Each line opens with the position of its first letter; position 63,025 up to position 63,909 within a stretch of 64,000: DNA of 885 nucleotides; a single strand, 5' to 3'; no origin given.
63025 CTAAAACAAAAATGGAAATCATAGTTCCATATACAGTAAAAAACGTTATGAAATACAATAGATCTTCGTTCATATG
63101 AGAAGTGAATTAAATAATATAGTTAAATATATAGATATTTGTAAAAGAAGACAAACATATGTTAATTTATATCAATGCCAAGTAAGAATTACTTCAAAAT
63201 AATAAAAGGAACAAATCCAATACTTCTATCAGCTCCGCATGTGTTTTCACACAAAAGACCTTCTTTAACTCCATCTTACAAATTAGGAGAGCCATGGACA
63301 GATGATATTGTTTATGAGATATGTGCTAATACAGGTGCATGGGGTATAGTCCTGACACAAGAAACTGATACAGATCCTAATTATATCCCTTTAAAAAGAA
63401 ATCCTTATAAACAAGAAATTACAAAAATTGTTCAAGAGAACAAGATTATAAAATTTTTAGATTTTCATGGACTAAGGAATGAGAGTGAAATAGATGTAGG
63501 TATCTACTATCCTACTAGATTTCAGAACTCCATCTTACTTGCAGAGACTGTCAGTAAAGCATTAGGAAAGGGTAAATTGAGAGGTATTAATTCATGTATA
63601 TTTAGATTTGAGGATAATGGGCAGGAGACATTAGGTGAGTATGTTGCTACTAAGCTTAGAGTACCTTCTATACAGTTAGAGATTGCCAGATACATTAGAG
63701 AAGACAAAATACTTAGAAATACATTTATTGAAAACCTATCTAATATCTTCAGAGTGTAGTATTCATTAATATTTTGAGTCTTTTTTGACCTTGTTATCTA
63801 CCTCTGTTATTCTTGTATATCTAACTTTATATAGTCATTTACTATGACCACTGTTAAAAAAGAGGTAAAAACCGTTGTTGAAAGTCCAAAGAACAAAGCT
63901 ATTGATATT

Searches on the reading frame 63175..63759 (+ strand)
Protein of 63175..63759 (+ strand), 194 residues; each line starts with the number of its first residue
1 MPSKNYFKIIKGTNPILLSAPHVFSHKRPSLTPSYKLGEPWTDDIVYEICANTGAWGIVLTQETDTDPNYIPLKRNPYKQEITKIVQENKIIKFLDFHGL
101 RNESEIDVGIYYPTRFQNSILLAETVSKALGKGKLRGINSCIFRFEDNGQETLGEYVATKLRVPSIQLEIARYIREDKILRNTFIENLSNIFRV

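Call 25: search_protein_families(library=pfam, proteins=[window:63175-63759:+], max_evalue=0.01)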
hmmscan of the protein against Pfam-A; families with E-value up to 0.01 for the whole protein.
window:63175-63759:+ (194 aa): 0 families

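Call 61: find_encoding_contigs(protein=window:63175-63759:+, flank=10000, max_places=1)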
Protein window:63175-63759:+ (194 aa): 5 contigs read that carry it; 1 place shown.
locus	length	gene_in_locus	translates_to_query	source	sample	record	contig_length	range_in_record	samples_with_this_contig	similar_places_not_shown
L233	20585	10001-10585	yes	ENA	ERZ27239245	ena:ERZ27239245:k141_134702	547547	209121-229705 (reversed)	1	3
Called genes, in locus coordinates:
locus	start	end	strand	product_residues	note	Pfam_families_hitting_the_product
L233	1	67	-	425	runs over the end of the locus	PF03952:Enolase_N, PF00113:Enolase_C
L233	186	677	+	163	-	-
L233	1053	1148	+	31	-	-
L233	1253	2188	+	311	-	-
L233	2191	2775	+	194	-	PF20329:DUF6624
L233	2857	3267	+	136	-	-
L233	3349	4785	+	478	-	PF03951:Gln-synt_N, PF00120:Gln-synt_C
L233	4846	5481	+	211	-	PF21447:Ppx-GppA_III, PF01966:HD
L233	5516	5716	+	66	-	-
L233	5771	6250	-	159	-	PF01741:MscL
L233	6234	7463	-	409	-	PF01943:Polysacc_synt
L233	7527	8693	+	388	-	PF02646:RmuC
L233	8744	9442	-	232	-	PF18936:DUF5684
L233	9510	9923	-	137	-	-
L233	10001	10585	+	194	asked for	-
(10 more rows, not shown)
